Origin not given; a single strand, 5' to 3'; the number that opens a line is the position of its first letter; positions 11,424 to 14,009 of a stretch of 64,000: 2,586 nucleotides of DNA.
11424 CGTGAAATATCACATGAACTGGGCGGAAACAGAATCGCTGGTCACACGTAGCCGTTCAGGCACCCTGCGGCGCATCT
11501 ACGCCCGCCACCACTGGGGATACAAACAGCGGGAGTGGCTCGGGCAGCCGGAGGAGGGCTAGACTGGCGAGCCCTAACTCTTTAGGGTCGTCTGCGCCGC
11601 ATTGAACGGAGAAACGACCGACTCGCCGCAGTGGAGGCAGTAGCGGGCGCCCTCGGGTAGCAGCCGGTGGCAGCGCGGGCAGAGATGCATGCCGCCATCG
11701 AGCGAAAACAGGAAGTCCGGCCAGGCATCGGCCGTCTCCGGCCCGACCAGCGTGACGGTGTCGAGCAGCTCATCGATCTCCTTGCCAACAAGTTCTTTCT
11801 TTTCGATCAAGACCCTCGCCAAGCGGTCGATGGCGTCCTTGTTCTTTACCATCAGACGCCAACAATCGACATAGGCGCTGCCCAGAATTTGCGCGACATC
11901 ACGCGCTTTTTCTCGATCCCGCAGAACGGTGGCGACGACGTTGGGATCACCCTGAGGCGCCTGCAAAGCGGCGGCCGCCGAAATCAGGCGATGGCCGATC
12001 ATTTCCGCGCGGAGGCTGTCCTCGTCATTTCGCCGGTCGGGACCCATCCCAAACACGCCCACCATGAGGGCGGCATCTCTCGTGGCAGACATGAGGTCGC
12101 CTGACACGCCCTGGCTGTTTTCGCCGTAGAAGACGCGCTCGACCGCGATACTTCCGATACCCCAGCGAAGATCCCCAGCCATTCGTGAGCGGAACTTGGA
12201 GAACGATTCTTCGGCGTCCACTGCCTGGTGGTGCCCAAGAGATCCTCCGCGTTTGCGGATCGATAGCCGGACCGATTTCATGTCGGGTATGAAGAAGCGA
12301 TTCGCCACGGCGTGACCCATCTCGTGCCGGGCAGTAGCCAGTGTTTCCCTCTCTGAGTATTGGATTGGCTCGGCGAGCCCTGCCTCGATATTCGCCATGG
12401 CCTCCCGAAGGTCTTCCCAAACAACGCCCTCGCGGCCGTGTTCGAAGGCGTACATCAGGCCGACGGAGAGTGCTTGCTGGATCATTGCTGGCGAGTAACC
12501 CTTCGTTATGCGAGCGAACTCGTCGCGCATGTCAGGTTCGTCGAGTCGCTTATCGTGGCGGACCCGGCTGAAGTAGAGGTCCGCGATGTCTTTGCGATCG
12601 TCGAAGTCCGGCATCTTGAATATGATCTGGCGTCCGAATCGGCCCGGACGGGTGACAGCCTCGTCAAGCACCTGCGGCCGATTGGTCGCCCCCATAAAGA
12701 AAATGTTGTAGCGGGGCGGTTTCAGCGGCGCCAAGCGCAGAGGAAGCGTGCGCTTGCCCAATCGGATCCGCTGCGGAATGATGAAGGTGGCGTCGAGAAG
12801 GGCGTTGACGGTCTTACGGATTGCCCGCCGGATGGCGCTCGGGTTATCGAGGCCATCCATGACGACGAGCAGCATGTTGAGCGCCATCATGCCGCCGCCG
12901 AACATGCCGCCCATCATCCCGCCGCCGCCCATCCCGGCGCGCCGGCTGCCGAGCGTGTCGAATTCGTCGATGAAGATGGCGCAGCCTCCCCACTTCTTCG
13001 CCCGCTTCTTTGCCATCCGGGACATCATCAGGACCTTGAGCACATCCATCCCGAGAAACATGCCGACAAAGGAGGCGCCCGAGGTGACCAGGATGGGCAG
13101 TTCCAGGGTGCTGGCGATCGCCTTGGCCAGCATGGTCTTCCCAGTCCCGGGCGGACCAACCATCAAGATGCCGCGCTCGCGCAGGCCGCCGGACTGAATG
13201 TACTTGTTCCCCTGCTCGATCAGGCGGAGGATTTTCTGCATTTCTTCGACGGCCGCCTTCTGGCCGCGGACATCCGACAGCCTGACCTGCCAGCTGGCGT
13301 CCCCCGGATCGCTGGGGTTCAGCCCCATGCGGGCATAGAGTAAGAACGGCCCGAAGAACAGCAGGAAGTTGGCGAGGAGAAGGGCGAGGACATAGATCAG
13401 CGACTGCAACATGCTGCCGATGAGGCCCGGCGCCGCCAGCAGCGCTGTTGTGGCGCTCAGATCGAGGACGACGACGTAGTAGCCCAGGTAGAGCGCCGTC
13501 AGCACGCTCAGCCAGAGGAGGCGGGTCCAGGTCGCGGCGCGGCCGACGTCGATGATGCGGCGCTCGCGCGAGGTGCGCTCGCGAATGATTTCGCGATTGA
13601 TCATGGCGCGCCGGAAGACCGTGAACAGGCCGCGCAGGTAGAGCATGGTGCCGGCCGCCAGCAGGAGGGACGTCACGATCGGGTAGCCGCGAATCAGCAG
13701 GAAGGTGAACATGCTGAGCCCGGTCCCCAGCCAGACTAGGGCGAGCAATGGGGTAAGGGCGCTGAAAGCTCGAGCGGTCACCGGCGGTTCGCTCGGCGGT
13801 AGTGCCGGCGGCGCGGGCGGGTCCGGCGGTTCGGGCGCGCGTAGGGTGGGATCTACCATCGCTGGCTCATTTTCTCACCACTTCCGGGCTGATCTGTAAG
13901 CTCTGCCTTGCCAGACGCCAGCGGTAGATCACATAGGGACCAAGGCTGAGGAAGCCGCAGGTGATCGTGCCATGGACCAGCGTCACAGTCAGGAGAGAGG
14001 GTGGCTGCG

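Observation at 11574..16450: MarR-linked operon of membrane proteases: atypical FtsH-like AAA/M41 protease with zinc ribbon, CPBP(Abi) protease and a tandem beta-sandwich membrane protein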

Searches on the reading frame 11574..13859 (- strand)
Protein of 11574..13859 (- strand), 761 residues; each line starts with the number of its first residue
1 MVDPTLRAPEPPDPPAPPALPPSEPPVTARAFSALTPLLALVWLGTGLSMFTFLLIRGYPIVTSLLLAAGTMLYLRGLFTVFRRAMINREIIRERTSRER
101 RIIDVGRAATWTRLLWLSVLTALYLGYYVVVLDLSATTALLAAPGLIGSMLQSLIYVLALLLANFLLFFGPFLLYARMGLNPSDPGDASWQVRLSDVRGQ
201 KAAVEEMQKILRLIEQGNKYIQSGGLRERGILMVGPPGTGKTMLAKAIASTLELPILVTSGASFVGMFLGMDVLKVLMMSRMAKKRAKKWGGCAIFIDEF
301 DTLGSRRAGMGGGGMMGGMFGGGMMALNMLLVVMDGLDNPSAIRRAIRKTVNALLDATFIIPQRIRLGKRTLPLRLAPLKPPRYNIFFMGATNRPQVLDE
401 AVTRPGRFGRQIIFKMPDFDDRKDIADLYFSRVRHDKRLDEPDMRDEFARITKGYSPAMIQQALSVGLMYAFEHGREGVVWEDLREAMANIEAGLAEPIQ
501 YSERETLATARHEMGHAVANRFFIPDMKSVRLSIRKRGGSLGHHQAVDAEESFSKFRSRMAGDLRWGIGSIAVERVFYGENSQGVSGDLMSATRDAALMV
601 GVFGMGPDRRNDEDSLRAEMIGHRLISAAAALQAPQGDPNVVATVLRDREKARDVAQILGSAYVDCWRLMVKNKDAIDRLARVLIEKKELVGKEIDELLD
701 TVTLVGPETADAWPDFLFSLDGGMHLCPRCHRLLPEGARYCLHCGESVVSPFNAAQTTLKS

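Call 3: search_protein_families(library=pfam, proteins=[window:11574-13859:-], max_evalue=0.01)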
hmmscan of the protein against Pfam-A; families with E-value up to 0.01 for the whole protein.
window:11574-13859:- (761 aa): 13 families
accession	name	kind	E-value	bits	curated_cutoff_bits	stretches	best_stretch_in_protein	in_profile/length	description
PF00004.35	AAA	-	6e-25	88.6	21.2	1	231-415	1-130/131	ATPase family associated with various cellular activities (AAA)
PF01434.24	Peptidase_M41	-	8.2e-19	68.6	29.9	1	502-698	4-191/191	Peptidase family M41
PF05496.18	RuvB_N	-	0.00014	22.1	27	1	229-262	34-67/159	Holliday junction DNA helicase RuvB P-loop domain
PF13240.11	Zn_Ribbon_1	-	0.00014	22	25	1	727-746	2-21/23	zinc-ribbon domain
PF06068.19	TIP49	-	0.00016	21.4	23.8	1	198-253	27-75/347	TIP49 P-loop domain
PF07728.20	AAA_5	-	0.00025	21.5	22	1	231-261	2-33/139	AAA domain (dynein-related subfamily)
PF01078.27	Mg_chelatase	-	0.0003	20.7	20.3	1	230-252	24-46/207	Magnesium chelatase, subunit ChlI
PF12775.13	AAA_7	-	0.00099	19.1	25.8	1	228-300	33-109/181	P-loop containing dynein motor region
PF12773.13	DZR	-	0.0023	18.5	27.3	1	727-748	1-22/45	Double zinc ribbon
PF13401.12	AAA_22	-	0.0026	18.5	27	0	230-253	7-30/130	AAA domain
PF17862.7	AAA_lid_3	-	0.0047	16.9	27.2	0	446-485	5-44/45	AAA+ lid domain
PF05729.18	NACHT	-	0.0087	16.3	26.7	0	231-253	3-25/167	NACHT domain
PF13191.12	AAA_16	-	0.0089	17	32.6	0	226-260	24-57/167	AAA ATPase domain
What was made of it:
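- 11574..13859 (-): Non-canonical FtsH paralog (761 aa): AAA+ ATPase plus M41 zinc metalloprotease, clade A (ribbon-bearing). Pfam AAA 6e-25 and M41 8e-19 (call 3).
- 11628..11681 (-): C-terminal C4 zinc ribbon (CPRC-x10-CLHC). Pfam Zn_Ribbon_1 1.4e-4, below the cut-off (call 3).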

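Call 4: search_protein_families(library=ncbifam, proteins=[window:11574-13859:-], max_evalue=0.01)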
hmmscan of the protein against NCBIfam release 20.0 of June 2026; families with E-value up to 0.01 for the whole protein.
window:11574-13859:- (761 aa): 29 families (the best 25 are shown)
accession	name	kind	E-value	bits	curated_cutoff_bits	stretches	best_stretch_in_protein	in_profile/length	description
TIGR01241.2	FtsH_fam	equivalog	2.8e-74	251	600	2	385-695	300-598/598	ATP-dependent zinc metalloprotease FtsH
NF008004.0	PRK10733.1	equivalog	6.4e-48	163.2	1008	2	193-364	150-312/644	ATP-dependent zinc metalloprotease FtsH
NF003069.1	PRK03992.1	subfamily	6.7e-33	114.4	500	2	190-364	126-292/379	proteasome-activating nucleotidase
TIGR01242.2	TIGR01242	subfamily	1e-31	110.3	500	2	191-364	110-275/362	proteasome-activating nucleotidase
NF047747.1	PrtsmActNtasePan2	equivalog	8.8e-30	104.2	700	2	188-364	144-312/397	proteasome-activating nucleotidase Pan2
NF047748.1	PrtsmActNtasePan1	equivalog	6.7e-26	91.2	750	2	190-364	143-309/405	proteasome-activating nucleotidase Pan1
NF041006.2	cell_div_CdvC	equivalog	1.2e-23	83.7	650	2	228-312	134-220/370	cell division protein CdvC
TIGR01243.1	CDC48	subfamily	8.4e-23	80.6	802.65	2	192-364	450-612/733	CDC48 family AAA ATPase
NF042959.1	IteA_antiphage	equivalog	9.5e-20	71.1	510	2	200-307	97-199/367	anti-phage ATPase IteA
TIGR03689.1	pup_AAA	equivalog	8.2e-13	47.9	504.75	2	195-304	182-302/512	proteasome ATPase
TIGR00382.1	clpX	equivalog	1.3e-08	34.3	370.75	1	206-304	96-195/414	ATP-dependent protease ATP-binding subunit ClpX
NF003745.1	PRK05342.1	equivalog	1.5e-08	33.9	359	1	223-305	104-188/418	ATP-dependent Clp protease ATP-binding subunit ClpX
NF003229.0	PRK04195.1-5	equivalog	2.2e-06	26.6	280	1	194-305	16-117/413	replication factor C large subunit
TIGR03922.1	T7SS_EccA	equivalog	1.9e-05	23.5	466.65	1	228-335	312-411/557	type VII secretion AAA-ATPase EccA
TIGR00635.1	ruvB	equivalog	2e-05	23.8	299.05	1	230-264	32-66/305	Holliday junction branch migration DNA helicase RuvB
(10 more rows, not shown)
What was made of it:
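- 11574..13859 (-): TIGR01241 scores 251 bits, below the 600 cut-off (call 4).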

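Call 5: find_homologous_proteins(query=window:11574-13859:-, max_evalue=1e-10)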
Query window:11574-13859:- (761 aa): 6672 proteins with E <= 1e-10 among 8000 candidates; the best 120 are listed.
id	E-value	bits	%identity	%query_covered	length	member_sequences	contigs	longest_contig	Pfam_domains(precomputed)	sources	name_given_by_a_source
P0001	0.0e+0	1706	100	100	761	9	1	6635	PF00004.36,PF01434.25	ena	-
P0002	0.0e+0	1555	88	97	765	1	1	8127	PF00004.36,PF01434.25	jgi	jgi:ATP-dependent Zn protease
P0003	0.0e+0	1529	89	97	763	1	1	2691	PF00004.36,PF01434.25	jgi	jgi:ATP-dependent Zn protease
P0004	0.0e+0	1489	88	96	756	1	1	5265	PF00004.36,PF01434.25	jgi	jgi:ATP-dependent Zn protease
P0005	0.0e+0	1485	85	96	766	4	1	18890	PF00004.36,PF01434.25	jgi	jgi:ATP-dependent Zn protease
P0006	0.0e+0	1474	85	98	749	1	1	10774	PF00004.36,PF01434.25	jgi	jgi:ATP-dependent Zn protease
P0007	0.0e+0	1468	84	100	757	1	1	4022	PF00004.36,PF01434.25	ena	-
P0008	0.0e+0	1466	84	100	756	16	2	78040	PF00004.36,PF01434.25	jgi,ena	-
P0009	0.0e+0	1458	83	97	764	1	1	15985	PF00004.36,PF01434.25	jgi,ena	jgi:ATP-dependent Zn protease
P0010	0.0e+0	1458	85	99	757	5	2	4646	PF00004.36,PF01434.25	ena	-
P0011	0.0e+0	1455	84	96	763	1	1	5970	PF00004.36,PF01434.25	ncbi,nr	ncbi:MAG TPA: AAA family ATPase [Candidatus Dormibacteraeota bacterium]|nr:AAA family ATPase [Candid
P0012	0.0e+0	1455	83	98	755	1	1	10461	PF13240.12,PF00004.36,PF01434.25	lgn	-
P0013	0.0e+0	1453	84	97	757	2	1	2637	PF00004.36,PF01434.25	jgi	jgi:ATP-dependent Zn protease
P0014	0.0e+0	1452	83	97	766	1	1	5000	PF00004.36,PF01434.25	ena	-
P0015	0.0e+0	1452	84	97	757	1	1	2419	PF00004.36,PF01434.25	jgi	jgi:ATP-dependent Zn protease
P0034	0.0e+0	1327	76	97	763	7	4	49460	PF00004.36,PF01434.25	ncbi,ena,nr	ncbi:MAG: AAA family ATPase [Chloroflexi bacterium]|nr:MAG: AAA family ATPase [Chloroflexota bacteri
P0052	0.0e+0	1247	73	97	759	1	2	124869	PF00004.36,PF01434.25,PF07728.21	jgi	jgi:ATP-dependent Zn protease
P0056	0.0e+0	1221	69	99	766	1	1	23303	PF00004.36,PF01434.25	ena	-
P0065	0.0e+0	1137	67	96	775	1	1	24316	PF00004.36,PF01434.25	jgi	-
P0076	2.5e-239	814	57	86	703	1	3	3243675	PF00004.36,PF05496.19,PF17862.8,PF01434.25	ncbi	-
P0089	7.2e-237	806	55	88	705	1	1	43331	PF00004.36,PF05496.19,PF01434.25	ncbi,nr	ncbi:MAG TPA: AAA family ATPase [Candidatus Limnocylindrales bacterium]|nr:AAA family ATPase [Candid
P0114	2.4e-234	798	55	89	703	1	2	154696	PF00004.36,PF05496.19,PF17862.8,PF01434.25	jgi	-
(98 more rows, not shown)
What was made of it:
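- Sources annotate the family as 'ATP-dependent Zn protease' (call 5).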

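Call 8: find_related_loci(query=A1, collection=genome_contigs, flank=8000)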
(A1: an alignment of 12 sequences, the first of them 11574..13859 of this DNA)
Query A1 (761 aa) in genome_contigs; peptide patterns used: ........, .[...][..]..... (x = any residue, [..] = any of these).
600 stretches matched a pattern (row limit reached: there are more); 330 encode a relative of the query (tblastn E <= 1e-3); the best 80 are kept; 80 distinct loci.
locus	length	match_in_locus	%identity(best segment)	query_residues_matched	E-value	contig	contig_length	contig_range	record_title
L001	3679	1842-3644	57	37-632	0e+0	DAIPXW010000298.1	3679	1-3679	MAG TPA_asm: Candidatus Dormiibacterota bacterium isolate CTOTU1572 NODE_1956_length_3679_cov_5.195088, whole genome sho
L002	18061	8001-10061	50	41-715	0e+0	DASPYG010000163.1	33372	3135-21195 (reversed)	MAG TPA_asm: Candidatus Nitrosopolaris sp. isolate SMAG_U11587 k141_1124663, whole genome shotgun sequence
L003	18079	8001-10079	50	37-717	0e+0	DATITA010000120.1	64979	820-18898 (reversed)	MAG TPA_asm: Candidatus Dormiibacterota bacterium isolate SMAG_U15943 k141_848884, whole genome shotgun sequence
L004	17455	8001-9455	32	191-700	4e-59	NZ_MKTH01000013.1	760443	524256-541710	MAG: Cellulomonas sp. 73-92 SCNpilot_cont_500_bf_scaffold_245, whole genome shotgun sequence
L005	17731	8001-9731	29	96-720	2e-57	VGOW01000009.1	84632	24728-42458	MAG: Chloroflexi bacterium isolate M_DeepCast_65m_m1_226 M_DeepCast_65m_m1_226_Ga0194120_10000365, whole genome shotgun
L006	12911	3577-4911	28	188-700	1e-55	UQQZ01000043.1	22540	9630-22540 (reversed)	uncultured Ruminococcaceae bacterium isolate UMGS553 genome assembly, contig: NODE_616_length_22540_cov_3.488459, whole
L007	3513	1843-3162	29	192-699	6e-56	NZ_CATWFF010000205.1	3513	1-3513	MAG: uncultured Megasphaera sp. isolate ERR10960842_bin.1_MetaWRAP_v1.3_MAG ERZ18534435.5425, whole genome shotgun seque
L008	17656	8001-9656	30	101-700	2e-54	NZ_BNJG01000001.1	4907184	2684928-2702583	Ktedonobacter robiniae strain SOSP1-30 sequence1, whole genome shotgun sequence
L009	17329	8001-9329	29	192-700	7e-54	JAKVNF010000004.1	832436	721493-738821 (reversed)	MAG: Lachnospiraceae bacterium isolate UW_TS_LCO4_1 Ga0455837_020, whole genome shotgun sequence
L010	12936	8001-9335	28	188-700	4e-54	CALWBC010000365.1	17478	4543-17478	MAG: uncultured Mediterraneibacter sp. isolate E0_RP0__bin151 genome assembly, contig: E0_RP0__k127_639381, whole genome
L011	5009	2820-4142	29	192-699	1e-53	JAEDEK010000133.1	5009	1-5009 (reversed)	MAG: Bulleidia sp. isolate MAG056 NODE_17428_length_5009_cov_6.438030, whole genome shotgun sequence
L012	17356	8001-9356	28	192-710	9e-54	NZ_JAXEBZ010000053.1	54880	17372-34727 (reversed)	MAG: Dysosmobacter sp. isolate SUG2871 k141_342465, whole genome shotgun sequence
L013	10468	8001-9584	27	138-700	3e-53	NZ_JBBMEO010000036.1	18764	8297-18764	Faecalibacterium tardum strain CLA-AA-H175 CLAAAH175_contig_36_length_18764, whole genome shotgun sequence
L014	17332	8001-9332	28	192-703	5e-53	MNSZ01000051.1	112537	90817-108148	MAG: Firmicutes bacterium CAG:24053_14 Ley3_66761_scaffold_1652, whole genome shotgun sequence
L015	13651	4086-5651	28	138-694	1e-52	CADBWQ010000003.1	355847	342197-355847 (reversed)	MAG: Ruminococcaceae bacterium isolate RUG14376 genome assembly, contig: RUG14376_asm_3, whole genome shotgun sequence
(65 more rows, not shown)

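Call 9: find_encoding_contigs(protein=P0008, flank=8000, max_places=3)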
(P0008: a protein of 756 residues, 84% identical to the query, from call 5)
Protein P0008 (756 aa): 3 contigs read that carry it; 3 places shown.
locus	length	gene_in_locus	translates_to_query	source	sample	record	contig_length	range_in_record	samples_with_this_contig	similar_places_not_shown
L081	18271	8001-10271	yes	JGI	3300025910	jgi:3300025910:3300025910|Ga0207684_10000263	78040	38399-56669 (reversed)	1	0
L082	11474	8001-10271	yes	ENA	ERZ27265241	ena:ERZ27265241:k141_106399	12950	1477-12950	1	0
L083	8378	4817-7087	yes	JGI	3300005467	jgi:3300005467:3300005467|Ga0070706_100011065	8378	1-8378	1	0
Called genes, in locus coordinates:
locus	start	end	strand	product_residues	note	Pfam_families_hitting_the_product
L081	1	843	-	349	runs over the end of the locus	PF00768:Peptidase_S11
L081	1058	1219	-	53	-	PF10262:Rdx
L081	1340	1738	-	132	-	PF14079:DUF4260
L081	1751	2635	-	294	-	PF02739:5_3_exonuc_N, PF01367:5_3_exonuc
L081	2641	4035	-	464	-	PF01425:Amidase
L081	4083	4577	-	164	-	-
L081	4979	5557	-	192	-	PF04264:YceI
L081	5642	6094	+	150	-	PF01047:MarR, PF12802:MarR_2, PF13412:HTH_24 (weak)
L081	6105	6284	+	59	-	-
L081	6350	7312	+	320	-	-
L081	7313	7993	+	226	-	PF02517:Rce1-like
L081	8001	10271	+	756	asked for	PF00004:AAA, PF01434:Peptidase_M41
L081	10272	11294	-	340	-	PF03320:FBPase_glpX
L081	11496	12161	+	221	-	PF01553:Acyltransferase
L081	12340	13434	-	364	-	PF21338:Top1B_N_bact, PF01028:Topoisom_I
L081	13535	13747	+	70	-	PF18919:DUF5670 (weak)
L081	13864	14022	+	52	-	-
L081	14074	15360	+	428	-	PF02861:Clp_N, PF02163:Peptidase_M50 (faint)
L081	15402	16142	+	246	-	PF04471:Mrr_cat, PF01396:Zn_ribbon_Top1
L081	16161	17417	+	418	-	PF01546:Peptidase_M20, PF07687:M20_dimer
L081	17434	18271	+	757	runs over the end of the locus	PF01315:Ald_Xan_dh_C, PF02738:MoCoBD_1, PF20256:MoCoBD_2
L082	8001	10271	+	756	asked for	PF00004:AAA, PF01434:Peptidase_M41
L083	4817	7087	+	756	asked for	PF00004:AAA, PF01434:Peptidase_M41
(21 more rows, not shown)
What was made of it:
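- On Known anti-phage defence systems (PADLOC) / Abi: Neighbours are housekeeping genes (call 9).
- The neighbours are housekeeping genes such as glpX, an amidase and a 5'-3' exonuclease (call 9).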

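Call 10: find_encoding_contigs(protein=P0052, flank=8000, max_places=3)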
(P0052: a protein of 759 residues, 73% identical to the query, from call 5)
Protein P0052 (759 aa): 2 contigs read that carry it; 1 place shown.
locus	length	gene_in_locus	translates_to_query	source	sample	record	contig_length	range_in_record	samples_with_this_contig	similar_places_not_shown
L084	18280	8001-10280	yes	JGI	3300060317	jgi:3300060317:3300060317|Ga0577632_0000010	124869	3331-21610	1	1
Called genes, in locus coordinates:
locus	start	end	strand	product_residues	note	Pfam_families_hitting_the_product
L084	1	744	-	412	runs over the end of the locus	PF13433:Peripla_BP_5, PF13458:Peripla_BP_6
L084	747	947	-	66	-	PF10262:Rdx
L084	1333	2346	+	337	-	PF02388:FemAB, PF13480:Acetyltransf_6, PF02388:FemAB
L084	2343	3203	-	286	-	PF02739:5_3_exonuc_N, PF01367:5_3_exonuc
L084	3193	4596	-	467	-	PF01425:Amidase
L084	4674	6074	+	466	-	PF00083:Sugar_tr (weak), PF07690:MFS_1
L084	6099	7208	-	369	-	PF21320:WHD_Rv2258c, PF13489:Methyltransf_23, PF00891:Methyltransf_2 (weak), PF05175:MTS, PF13847:Methyltransf_31, PF08241:Methyltransf_11, PF08242:Methyltransf_12, PF13649:Methyltransf_25, +2 more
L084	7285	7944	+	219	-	PF02517:Rce1-like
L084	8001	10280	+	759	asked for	PF00004:AAA, PF07728:AAA_5 (faint), PF01434:Peptidase_M41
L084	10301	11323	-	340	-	PF03320:FBPase_glpX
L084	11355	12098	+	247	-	PF01553:Acyltransferase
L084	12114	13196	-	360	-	PF21338:Top1B_N_bact, PF01028:Topoisom_I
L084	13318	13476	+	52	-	-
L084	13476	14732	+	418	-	PF01546:Peptidase_M20, PF07687:M20_dimer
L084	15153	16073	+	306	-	PF13088:BNR_2 (faint), PF25852:DUF6242_C (faint), PF02012:BNR (faint), PF14870:PSII_BNR (faint), PF15902:Sortilin-Vps10 (weak)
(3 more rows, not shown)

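Call 11: find_encoding_contigs(protein=P0076, flank=8000, max_places=3)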
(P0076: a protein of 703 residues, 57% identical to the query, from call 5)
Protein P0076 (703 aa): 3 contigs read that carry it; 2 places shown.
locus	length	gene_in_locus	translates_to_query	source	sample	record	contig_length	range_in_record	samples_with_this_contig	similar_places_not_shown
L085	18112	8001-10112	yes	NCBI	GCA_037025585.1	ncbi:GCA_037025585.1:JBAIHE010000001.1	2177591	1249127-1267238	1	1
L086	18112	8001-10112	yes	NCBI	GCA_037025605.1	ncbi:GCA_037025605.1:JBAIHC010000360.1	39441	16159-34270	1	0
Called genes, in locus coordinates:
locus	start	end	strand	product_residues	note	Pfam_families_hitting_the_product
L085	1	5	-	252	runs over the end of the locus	PF00753:Lactamase_B, PF17778:WHD_BLACT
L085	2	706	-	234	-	-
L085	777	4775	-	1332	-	PF13492:GAF_3 (faint), PF01590:GAF, PF13185:GAF_2 (weak), PF00989:PAS (weak), PF08448:PAS_4 (weak), PF02518:HATPase_c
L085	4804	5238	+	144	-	PF00072:Response_reg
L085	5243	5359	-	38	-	-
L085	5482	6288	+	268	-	PF00072:Response_reg, PF20274:cREC_REC (faint)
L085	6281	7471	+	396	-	PF01546:Peptidase_M20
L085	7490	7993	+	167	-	PF17248:DUF5317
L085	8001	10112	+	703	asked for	PF05496:RuvB_N (faint), PF00004:AAA, PF17862:AAA_lid_3 (faint), PF01434:Peptidase_M41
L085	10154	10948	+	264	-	PF13406:SLT_2 (faint), PF01464:SLT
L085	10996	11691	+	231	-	PF00376:MerR (weak), PF13411:MerR_1, PF28507:Rv1828_C (faint)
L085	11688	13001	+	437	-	PF00425:Chorismate_bind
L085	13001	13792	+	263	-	PF00561:Abhydrolase_1, PF12146:Hydrolase_4, PF12697:Abhydrolase_6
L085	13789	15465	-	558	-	PF02776:TPP_enzyme_N, PF16582:TPP_enzyme_M_2, PF02775:TPP_enzyme_C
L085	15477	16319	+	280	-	PF00561:Abhydrolase_1, PF12146:Hydrolase_4, PF12697:Abhydrolase_6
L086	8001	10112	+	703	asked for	PF05496:RuvB_N (faint), PF00004:AAA, PF17862:AAA_lid_3 (faint), PF01434:Peptidase_M41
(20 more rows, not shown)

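Call 12: find_encoding_contigs(protein=P0114, flank=8000, max_places=2)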
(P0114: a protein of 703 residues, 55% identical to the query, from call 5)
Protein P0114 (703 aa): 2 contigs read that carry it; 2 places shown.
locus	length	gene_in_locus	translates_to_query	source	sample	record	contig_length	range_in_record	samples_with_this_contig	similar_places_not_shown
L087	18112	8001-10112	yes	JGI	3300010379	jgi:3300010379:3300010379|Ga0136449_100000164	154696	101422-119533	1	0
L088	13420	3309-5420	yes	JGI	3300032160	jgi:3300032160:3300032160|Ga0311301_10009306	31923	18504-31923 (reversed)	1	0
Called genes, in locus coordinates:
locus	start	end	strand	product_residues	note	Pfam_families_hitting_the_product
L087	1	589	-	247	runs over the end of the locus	-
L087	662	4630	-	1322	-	PF13492:GAF_3 (faint), PF01590:GAF, PF13185:GAF_2 (weak), PF00989:PAS (faint), PF08448:PAS_4 (weak), PF02518:HATPase_c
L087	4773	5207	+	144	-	PF00072:Response_reg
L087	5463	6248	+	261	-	PF00072:Response_reg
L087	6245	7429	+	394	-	PF01546:Peptidase_M20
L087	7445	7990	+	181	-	PF17248:DUF5317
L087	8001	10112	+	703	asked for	PF05496:RuvB_N (faint), PF00004:AAA, PF17862:AAA_lid_3 (weak), PF01434:Peptidase_M41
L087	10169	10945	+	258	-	PF01464:SLT (weak), PF13406:SLT_2 (faint)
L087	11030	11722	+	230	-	PF00376:MerR (weak), PF13411:MerR_1, PF28507:Rv1828_C (faint), PF13411:MerR_1 (weak)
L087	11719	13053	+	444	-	PF00425:Chorismate_bind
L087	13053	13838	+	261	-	PF00561:Abhydrolase_1, PF12146:Hydrolase_4, PF12697:Abhydrolase_6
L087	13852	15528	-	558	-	PF02776:TPP_enzyme_N, PF16582:TPP_enzyme_M_2, PF02775:TPP_enzyme_C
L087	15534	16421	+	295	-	PF00561:Abhydrolase_1, PF12146:Hydrolase_4, PF12697:Abhydrolase_6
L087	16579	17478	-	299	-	PF01040:UbiA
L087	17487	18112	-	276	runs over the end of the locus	PF00378:ECH_1, PF16113:ECH_2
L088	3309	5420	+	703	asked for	PF05496:RuvB_N (faint), PF00004:AAA, PF17862:AAA_lid_3 (weak), PF01434:Peptidase_M41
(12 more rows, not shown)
